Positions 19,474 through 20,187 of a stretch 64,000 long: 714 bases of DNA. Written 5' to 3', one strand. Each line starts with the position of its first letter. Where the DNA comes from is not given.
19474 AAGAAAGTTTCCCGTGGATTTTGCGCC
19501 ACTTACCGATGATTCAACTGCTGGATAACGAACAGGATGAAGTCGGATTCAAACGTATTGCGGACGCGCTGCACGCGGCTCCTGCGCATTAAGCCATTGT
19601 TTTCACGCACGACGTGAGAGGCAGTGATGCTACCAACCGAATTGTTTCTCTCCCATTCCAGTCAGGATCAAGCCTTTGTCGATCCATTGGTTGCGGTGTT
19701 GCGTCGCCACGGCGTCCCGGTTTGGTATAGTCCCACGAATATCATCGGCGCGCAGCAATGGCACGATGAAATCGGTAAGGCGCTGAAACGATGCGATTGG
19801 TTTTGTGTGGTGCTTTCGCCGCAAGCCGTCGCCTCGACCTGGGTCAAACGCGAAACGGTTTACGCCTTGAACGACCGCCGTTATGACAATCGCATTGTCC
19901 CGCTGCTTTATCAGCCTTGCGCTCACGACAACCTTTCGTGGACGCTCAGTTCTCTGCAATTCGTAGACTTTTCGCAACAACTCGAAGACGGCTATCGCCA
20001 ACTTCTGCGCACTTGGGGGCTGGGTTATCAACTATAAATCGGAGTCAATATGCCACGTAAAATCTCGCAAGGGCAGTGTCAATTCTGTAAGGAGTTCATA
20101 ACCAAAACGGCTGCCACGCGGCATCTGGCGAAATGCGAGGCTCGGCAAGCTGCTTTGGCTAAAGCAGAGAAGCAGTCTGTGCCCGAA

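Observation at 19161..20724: Tight operon of two TIR-only proteins plus a Cys/His-rich protein: candidate undescribed TIR-based (Thoeris-like) module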

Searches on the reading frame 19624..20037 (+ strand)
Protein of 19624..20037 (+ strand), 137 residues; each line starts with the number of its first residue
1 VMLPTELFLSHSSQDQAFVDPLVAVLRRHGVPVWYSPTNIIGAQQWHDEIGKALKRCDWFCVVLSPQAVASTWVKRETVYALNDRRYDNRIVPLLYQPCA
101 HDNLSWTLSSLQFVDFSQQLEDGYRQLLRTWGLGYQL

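Call 3: search_protein_families(library=pfam, proteins=[window:19624-20037:+], max_evalue=1)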
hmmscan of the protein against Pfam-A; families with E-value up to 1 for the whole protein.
window:19624-20037:+ (137 aa): 3 families
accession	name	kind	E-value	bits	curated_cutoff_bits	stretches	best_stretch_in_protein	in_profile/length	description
PF13676.11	TIR_2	-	1.2e-26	94.1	28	1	8-128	2-122/122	TIR domain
PF01582.25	TIR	-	9.2e-06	26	21.3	1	11-91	10-89/179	TIR domain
PF08937.16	ThsB_TIR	-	0.00076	20.3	21.2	1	8-92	1-91/100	Thoeris protein ThsB, TIR-like domain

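Call 4: search_protein_families(library=padloc, proteins=[window:19624-20037:+], max_evalue=1)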
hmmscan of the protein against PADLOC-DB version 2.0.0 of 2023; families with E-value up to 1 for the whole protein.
window:19624-20037:+ (137 aa): 17 families
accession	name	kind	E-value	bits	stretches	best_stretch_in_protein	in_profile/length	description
PDLC05062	PDC-S66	-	6.2e-13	46.8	1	6-78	150-223/282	-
PDLC02421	Aga_TIR-PNTD1-PNTD2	-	2e-12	45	1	6-130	5-131/430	Class I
PDLC02012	SAVED5--SAVED_TIR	-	2.1e-11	41.6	1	6-92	15-101/404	-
PDLC02403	Aga_TIR-PNTD1-PNTD2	-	3e-11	41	1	7-130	5-130/443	Class I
PDLC00417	ThsB1|ThsB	-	4.1e-08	31.1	1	6-92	168-256/303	TIR-like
PDLC00436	ThsB1|ThsB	-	1.9e-07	28.8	1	5-92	36-126/183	TIR-like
PDLC00419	ThsB1|ThsB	-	2.5e-07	28.6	1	6-90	29-117/165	TIR-like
PDLC00423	ThsB1|ThsB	-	0.00044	18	1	5-92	36-127/190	TIR-like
PDLC00420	ThsB1|ThsB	-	0.0021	15.3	1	5-104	2-106/319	TIR-like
PDLC03015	TIR-NLR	-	0.0036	14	1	7-81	4-77/824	-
PDLC03825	spbK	-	0.0039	14.7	1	6-32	150-176/308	-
PDLC00422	ThsB1|ThsB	-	0.0067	14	1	7-77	43-119/194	TIR-like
PDLC00426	ThsB1|ThsB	-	0.0075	13.6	1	7-83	240-323/352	TIR-like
PDLC00418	ThsB1|ThsB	-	0.014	13.2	1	6-83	6-90/155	TIR-like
PDLC02416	Aga_REase-TIR-PNTD1-PNTD2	-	0.018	11.7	1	8-130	159-277/572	Class I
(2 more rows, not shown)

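Call 5: search_protein_families(library=ncbifam, proteins=[window:19624-20037:+], max_evalue=1)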
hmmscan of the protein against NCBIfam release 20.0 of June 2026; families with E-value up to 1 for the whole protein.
window:19624-20037:+ (137 aa): 4 families
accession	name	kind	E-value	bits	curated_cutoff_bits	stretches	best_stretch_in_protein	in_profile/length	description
NF042941.1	Retron_TIR_antiphage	equivalog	3.2e-08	32.8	600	1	6-97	341-434/464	TIR domain-containing anti-phage reverse transcriptase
NF040588.1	FxsC_Nterm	equivalog_domain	0.00013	22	130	1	39-114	53-137/182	TIR-like protein FxsC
NF058526.1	Thoeris_type3_ThcB4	equivalog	0.053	12.4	220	1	8-83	131-207/375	Thoeris type III anti-phage system protein ThcB4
NF004585.0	PRK05928.2-2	equivalog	0.18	11.2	241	1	21-72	16-66/255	uroporphyrinogen-III synthase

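Call 16: search_solved_structures(query=window:19627-20034:+, max_evalue=0.01, show_alignments=4)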
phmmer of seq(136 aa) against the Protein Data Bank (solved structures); distinct sequences matched with E-value up to 0.01: 8.
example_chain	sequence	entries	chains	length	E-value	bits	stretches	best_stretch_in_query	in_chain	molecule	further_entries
7uwg_A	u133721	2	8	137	2.2e-07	34.2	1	5-106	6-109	Molecular chaperone Tir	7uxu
8g83_A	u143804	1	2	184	5.2e-07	33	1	5-106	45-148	NAD(+) hydrolase AbTIR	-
3h16_A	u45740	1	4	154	1.7e-05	28.1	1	3-101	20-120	TIR protein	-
4c7m_A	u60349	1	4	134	2.1e-05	27.8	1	5-96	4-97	Toll/interleukin-1 receptor domain-containing protein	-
7uxr_A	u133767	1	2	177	2.8e-05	27.4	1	5-79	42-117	TIR domain protein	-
4lzp_B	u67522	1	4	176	5e-05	26.6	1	5-96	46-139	Putative uncharacterized protein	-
4lqc_A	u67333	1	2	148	0.00053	23.2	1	5-96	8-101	TcpB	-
9mud_K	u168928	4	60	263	0.00087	22.5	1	5-100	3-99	Cat1 (CRISPR associated TIR 1) pentagonal filament | Cat1 (CRISPR associated TIR 1) pentagonal filament assembly | Cat1 (CRISPR-associated TIR 1)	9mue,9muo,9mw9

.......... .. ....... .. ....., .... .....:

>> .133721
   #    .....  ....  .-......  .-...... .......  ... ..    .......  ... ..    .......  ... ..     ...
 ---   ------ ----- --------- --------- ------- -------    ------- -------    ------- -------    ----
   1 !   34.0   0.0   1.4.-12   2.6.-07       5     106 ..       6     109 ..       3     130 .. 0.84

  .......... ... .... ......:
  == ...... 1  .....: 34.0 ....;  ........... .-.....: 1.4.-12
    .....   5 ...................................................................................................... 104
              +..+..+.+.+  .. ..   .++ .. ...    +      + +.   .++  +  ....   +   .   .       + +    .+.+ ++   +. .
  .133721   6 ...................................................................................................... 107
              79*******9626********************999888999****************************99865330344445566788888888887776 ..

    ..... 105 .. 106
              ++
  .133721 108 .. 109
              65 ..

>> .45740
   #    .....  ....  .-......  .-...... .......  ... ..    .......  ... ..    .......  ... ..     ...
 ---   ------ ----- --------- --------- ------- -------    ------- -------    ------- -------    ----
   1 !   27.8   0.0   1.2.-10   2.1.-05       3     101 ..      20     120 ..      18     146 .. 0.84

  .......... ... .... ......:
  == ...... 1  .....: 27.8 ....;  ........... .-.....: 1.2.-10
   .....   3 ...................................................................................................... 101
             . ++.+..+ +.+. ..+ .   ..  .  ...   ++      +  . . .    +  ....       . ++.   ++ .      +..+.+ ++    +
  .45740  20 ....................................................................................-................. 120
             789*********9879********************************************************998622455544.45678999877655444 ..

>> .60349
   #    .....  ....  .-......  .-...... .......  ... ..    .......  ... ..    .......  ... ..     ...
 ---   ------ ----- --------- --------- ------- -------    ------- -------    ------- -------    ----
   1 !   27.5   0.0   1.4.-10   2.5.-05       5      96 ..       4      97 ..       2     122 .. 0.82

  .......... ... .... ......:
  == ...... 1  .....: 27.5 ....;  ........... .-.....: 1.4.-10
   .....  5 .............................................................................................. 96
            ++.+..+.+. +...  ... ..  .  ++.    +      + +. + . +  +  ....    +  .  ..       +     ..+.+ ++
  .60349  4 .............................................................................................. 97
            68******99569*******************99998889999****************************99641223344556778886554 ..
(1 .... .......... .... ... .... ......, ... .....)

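Call 20: find_homologous_proteins(query=window:19627-20034:+)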
Query seq(136 aa) (136 aa): 1740 proteins with E <= 0.001 among 1747 candidates; the best 120 are listed.
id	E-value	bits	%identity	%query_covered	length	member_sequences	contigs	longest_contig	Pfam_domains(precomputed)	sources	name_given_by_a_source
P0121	7.7e-82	290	90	100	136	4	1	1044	PF13676.12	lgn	-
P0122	1.2e-77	277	89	99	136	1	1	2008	PF13676.12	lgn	-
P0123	4.4e-63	229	73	99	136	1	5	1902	PF01582.26,PF13676.12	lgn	-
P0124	1.9e-61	224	67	99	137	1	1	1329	PF01582.26,PF13676.12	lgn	-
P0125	2.0e-61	224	69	99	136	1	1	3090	PF01582.26,PF13676.12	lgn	-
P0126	2.6e-61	224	70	99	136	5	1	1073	PF13676.12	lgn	-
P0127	4.1e-61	223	70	99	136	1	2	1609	PF13676.12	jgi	jgi:hypothetical protein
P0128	6.2e-61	222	68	99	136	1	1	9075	PF01582.26,PF13676.12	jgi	jgi:hypothetical protein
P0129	1.4e-60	221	70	99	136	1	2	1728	PF01582.26,PF13676.12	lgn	-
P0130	1.6e-60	221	70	99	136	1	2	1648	PF01582.26,PF13676.12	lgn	-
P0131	1.7e-60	221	68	99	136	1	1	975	PF01582.26,PF13676.12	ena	-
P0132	2.6e-60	220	68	99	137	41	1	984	PF01582.26,PF13676.12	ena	-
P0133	5.1e-60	220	67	99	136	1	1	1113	PF01582.26,PF13676.12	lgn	-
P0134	5.4e-60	219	68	99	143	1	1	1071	PF01582.26,PF13676.12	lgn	-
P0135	6.7e-60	219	64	99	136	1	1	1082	PF01582.26,PF13676.12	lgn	-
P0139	2.1e-59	218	69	99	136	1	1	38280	PF01582.26,PF13676.12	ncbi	ncbi:MAG: toll/interleukin-1 receptor domain-containing protein [Blastocatellales bacterium]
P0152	8.8e-59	216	67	99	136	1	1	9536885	PF01582.26,PF13676.12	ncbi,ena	-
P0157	1.6e-58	215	65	100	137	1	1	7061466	PF01582.26,PF13676.12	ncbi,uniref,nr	ncbi:toll/interleukin-1 receptor domain-containing protein [Nostoc sp. 'Lobaria pulmonaria (5183) cy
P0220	3.5e-57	210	67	99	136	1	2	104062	PF13676.12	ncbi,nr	ncbi:MAG: toll/interleukin-1 receptor domain-containing protein [Gemmatimonadetes bacterium]|nr:toll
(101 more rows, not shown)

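Call 22: find_encoding_contigs(protein=P0139, flank=6000, max_places=1)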
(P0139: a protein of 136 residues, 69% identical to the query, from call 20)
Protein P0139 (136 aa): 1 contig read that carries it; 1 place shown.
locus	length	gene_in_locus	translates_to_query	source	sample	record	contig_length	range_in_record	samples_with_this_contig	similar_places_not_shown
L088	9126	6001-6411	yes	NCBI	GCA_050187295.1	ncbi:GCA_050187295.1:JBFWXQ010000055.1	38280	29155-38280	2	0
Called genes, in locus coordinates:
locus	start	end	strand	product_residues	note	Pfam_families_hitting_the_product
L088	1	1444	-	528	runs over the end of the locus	PF07969:Amidohydro_3 (weak), PF01979:Amidohydro_1 (weak)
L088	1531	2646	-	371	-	PF01757:Acyl_transf_3, PF07786:HGSNAT_cat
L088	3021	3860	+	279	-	PF01557:FAA_hydrolase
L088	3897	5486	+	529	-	PF00171:Aldedh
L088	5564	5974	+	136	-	PF01582:TIR (weak), PF08937:ThsB_TIR (weak), PF13676:TIR_2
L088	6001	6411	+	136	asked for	PF01582:TIR, PF13676:TIR_2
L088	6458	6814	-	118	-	PF04237:YjbR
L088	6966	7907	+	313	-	PF01063:Aminotran_4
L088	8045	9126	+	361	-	PF08937:ThsB_TIR (weak), PF13676:TIR_2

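Call 23: find_encoding_contigs(protein=P0152, flank=6000, max_places=1)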
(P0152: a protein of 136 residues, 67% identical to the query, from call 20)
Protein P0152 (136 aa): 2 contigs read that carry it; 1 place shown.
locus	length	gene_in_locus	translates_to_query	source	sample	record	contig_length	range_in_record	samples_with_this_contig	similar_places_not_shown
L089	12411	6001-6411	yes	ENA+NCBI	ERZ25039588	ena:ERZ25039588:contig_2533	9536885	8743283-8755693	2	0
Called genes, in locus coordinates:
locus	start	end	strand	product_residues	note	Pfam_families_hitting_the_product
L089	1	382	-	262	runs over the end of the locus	PF06283:ThuA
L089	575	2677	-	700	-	-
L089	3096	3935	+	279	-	PF01557:FAA_hydrolase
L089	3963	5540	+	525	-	PF00171:Aldedh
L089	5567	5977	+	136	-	PF13676:TIR_2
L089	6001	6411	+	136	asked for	PF01582:TIR (weak), PF13676:TIR_2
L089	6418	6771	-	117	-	PF04237:YjbR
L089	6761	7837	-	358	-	-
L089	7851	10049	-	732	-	PF01433:Peptidase_M1 (weak)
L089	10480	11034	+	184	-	PF04972:BON, PF21937:Yop-YscD_ppl_2nd (faint), PF04972:BON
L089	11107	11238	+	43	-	-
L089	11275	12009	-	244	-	-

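Call 24: find_encoding_contigs(protein=P0157, flank=6000, max_places=1)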
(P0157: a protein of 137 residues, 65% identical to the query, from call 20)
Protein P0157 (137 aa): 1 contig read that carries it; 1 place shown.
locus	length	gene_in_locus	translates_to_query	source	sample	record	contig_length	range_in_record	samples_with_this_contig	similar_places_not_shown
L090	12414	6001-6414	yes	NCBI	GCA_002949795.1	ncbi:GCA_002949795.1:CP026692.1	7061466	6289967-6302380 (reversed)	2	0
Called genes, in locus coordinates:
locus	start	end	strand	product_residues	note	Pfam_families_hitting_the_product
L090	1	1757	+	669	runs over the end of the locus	PF13442:Cytochrome_CBB3 (faint)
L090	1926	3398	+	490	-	PF07819:PGAP1 (weak), PF01674:Lipase_2 (weak), PF02089:Palm_thioest (weak), PF05057:DUF676, PF05990:DUF900 (weak)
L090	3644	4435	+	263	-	PF00106:adh_short, PF01370:Epimerase (faint), PF08659:KR, PF13460:NAD_binding_10 (weak), PF13561:adh_short_C2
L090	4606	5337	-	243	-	PF20582:UPF0758_N, PF04002:RadC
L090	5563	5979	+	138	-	PF10137:CAP12-PCTIR_TIR (faint), PF13676:TIR_2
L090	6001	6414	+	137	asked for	PF01582:TIR, PF13676:TIR_2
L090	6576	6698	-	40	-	-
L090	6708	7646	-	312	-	PF00485:PRK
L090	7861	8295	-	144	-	PF13380:CoA_binding_2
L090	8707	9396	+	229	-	PF01596:Methyltransf_3, PF13578:Methyltransf_24, PF13649:Methyltransf_25 (weak)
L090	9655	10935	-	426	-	PF00275:EPSP_synthase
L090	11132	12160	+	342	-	PF01018:GTP1_OBG, PF01926:MMR_HSR1, PF02421:FeoB_N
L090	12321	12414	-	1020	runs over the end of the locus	PF00989:PAS, PF08448:PAS_4, PF00989:PAS, PF13426:PAS_9, PF00989:PAS, PF08448:PAS_4, PF13426:PAS_9, PF02518:HATPase_c, +8 more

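Call 25: find_encoding_contigs(protein=P0220, flank=6000, max_places=1)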
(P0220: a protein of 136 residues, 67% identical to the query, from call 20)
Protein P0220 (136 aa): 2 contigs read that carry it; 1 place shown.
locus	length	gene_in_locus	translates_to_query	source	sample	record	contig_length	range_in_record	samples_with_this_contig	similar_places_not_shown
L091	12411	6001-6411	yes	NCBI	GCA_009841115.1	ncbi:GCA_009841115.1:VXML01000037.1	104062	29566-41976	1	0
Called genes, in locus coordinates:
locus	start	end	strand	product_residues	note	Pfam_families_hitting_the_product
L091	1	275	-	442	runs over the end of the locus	PF00950:ABC-3, PF01032:FecCD (weak), PF02742:Fe_dep_repr_C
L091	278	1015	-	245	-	PF00005:ABC_tran, PF02463:SMC_N (faint), PF13304:AAA_21 (faint)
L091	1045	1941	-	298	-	PF01297:ZnuA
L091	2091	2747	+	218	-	PF01325:Fe_dep_repress, PF02742:Fe_dep_repr_C, PF04023:FeoA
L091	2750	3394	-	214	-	PF02190:LON_substr_bdg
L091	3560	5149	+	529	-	PF14284:PcfJ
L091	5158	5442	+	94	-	PF12844:HTH_19 (weak), PF01381:HTH_3, PF13443:HTH_26 (weak), PF20432:Xre-like-HTH (weak)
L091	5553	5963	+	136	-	PF01582:TIR, PF08937:ThsB_TIR, PF10137:CAP12-PCTIR_TIR (weak), PF13676:TIR_2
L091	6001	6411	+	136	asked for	PF13676:TIR_2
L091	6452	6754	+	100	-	PF01844:HNH, PF14279:HNH_5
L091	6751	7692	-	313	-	PF00701:DHDPS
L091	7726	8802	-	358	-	PF01266:DAO, PF13450:NAD_binding_8 (faint)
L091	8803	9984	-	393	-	PF00701:DHDPS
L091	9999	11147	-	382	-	PF00936:BMC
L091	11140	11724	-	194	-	PF00936:BMC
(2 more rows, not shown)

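Call 29: find_related_loci(query=A3, collection=metagenome_contigs, flank=6000)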
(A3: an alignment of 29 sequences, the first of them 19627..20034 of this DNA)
Query A3 (136 aa) in metagenome_contigs; peptide patterns used: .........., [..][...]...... (x = any residue, [..] = any of these).
600 stretches matched a pattern (row limit reached: there are more); 457 encode a relative of the query (tblastn E <= 1e-3); the best 80 are kept; 80 distinct loci.
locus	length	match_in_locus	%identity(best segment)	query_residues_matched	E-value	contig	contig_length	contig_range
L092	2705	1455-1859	67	1-135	9e-65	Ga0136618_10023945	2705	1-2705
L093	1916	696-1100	65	1-135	1e-65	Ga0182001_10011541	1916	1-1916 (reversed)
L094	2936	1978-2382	67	1-135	4e-64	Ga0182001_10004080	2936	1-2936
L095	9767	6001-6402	69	2-135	3e-63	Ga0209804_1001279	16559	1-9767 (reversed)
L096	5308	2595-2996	69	2-135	3e-63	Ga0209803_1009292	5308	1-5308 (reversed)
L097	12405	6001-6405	68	1-135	1e-62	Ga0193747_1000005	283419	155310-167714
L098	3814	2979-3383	66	2-136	9e-63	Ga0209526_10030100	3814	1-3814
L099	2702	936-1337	67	2-135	2e-62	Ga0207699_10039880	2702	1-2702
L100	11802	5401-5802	64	2-135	1e-61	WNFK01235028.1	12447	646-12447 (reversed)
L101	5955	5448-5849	64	2-135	1e-61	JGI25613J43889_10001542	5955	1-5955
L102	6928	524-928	64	1-135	1e-61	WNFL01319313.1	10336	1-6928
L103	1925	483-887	63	1-135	3e-63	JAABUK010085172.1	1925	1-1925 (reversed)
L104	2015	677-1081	64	1-135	6e-63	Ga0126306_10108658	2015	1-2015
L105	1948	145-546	67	2-135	3e-63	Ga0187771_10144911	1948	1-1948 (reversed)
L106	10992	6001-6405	64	1-135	2e-61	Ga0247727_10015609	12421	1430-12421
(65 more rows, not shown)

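Call 30: find_related_loci(query=A3, collection=viral_contigs, flank=6000)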
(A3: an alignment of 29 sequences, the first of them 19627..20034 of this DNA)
Query A3 (136 aa) in viral_contigs; peptide patterns used: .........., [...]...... (x = any residue, [..] = any of these).
26 stretches matched a pattern, but none encodes a relative of the query by tblastn (E <= 1e-3).

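Call 47: search_protein_families(library=padloc, alignment_id=A4, max_evalue=0.00001)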
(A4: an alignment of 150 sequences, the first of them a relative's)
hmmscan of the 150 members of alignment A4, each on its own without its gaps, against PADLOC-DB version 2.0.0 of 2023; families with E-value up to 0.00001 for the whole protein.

A. member 1, L088:3021-3860:+ (279 aa): 0 families

B. families by the number of members that match (of 150 scanned): 72 families (the first 25 are shown)
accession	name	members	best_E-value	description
PDLC05062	PDC-S66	2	1.2e-13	-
PDLC02421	Aga_TIR-PNTD1-PNTD2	2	6.8e-13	Class I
PDLC02403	Aga_TIR-PNTD1-PNTD2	2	2.9e-11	Class I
PDLC00417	ThsB1|ThsB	2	5.4e-11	TIR-like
PDLC02012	SAVED5--SAVED_TIR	2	8.7e-11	-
PDLC00436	ThsB1|ThsB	2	3.9e-10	TIR-like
PDLC00419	ThsB1|ThsB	2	5.9e-08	TIR-like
PDLC01254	Cas3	2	2.5e-06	CAS-I; effector_G3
PDLC03036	MTase_I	1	1.2e-182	Type I methyltransferase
PDLC02759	SspA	1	5.3e-149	SspA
PDLC02657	DndA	1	9.1e-149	DndA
PDLC03021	MTase_I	1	8.4e-128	Type I methyltransferase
PDLC03025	MTase_I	1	7.4e-99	Type I methyltransferase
PDLC03026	MTase_I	1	2.4e-78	Type I methyltransferase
PDLC04134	mad2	1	7.4e-51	mads_2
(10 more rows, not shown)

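Call 48: search_protein_families(library=pfam, alignment_id=A4, max_evalue=0.00001)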
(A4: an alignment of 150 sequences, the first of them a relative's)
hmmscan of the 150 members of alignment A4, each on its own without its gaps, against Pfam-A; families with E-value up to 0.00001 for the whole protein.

A. member 1, L088:3021-3860:+ (279 aa): 1 family
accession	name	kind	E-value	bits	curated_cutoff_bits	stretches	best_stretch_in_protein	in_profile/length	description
PF01557.24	FAA_hydrolase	-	6e-17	62.5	23.9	1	101-275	29-213/214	Fumarylacetoacetate (FAA) hydrolase C-terminal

B. families by the number of members that match (of 150 scanned): 144 families (the first 25 are shown)
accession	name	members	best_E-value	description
PF01255.24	Prenyltransf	12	9.2e-89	Putative undecaprenyl diphosphate synthase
PF01148.25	CTP_transf_1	10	6.5e-57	Cytidylyltransferase family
PF05977.19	MFS_3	5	1.8e-62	Transmembrane secretion effector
PF01416.25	PseudoU_synth_1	5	1.1e-39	tRNA pseudouridine synthase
PF01966.28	HD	4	1.5e-18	HD domain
PF02129.25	Peptidase_S15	3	9.3e-59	X-Pro dipeptidyl-peptidase (S15 family)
PF01724.21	DUF29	3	1.4e-44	Domain of unknown function DUF29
PF13478.12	XdhC_C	3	1.1e-40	XdhC Rossmann domain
PF13487.12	HD_5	3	2.9e-35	HD domain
PF07690.21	MFS_1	3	1.3e-34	Major Facilitator Superfamily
PF13460.12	NAD_binding_10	3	2.2e-10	NAD(P)H-binding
PF08695.16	Coa1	3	2.7e-09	Cytochrome oxidase complex assembly protein 1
PF02625.21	XdhC_CoxI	3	6.5e-08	XdhC and CoxI family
PF07517.20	SecA_DEAD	2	4.3e-124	SecA DEAD-like domain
PF00378.25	ECH_1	2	3e-71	Enoyl-CoA hydratase/isomerase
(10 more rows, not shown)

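Call 63: search_dna_similar(query=window:19627-20034:+, collection=plasmids, mode=protein, max_evalue=1e-10, max_rows=15)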
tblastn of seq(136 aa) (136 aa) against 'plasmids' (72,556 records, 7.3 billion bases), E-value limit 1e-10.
Records with a match: 1; places in all: 1; records where one place covers at least 80% of the query: 1.
Best place of each record, by identity: <60% 1.
By first word of the organism name: Candidatus 1.
By predicted mobility (MOB-suite, as given by PLSDB): non-mobilizable 1.
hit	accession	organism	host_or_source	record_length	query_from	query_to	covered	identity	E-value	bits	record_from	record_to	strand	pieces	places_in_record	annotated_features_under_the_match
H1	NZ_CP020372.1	Candidatus Thiodictyon syntrophicum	meromictic lake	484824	4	115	82%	40.7%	1e-16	82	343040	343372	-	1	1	TIR domain-containing protein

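Call 64: search_dna_similar(query=window:19627-20034:+, collection=phages, mode=protein, max_evalue=1e-10, max_rows=10)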
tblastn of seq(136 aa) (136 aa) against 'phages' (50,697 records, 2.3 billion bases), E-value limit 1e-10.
No match.

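Call 66: predict_structure(alignment_id=A3)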
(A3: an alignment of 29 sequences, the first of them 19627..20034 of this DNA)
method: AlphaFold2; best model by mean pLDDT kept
length: 136 residues; sequences in the alignment: 29
mean_pLDDT: 90.7   pTM: 0.87
mean pLDDT of the five models: 90.7, 89.3, 89.3, 89.0, 87.1
residues with pLDDT >= 90: 96; 70-90: 40; 50-70: 0; < 50: 0
segments of 3 or more residues with pLDDT < 50: none
pLDDT, mean of each block of 10 residues (from residue 1): 94 94 95 85 82 94 94 92 92 94 84 92 94 82
secondary structure, 60 per line:
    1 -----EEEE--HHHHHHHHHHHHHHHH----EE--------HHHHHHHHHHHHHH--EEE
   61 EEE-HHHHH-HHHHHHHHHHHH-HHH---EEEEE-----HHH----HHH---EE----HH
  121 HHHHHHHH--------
elements in order: E6-9 H12-27 H42-55 E58-63 H65-69 H71-82 E90-94 H119-128
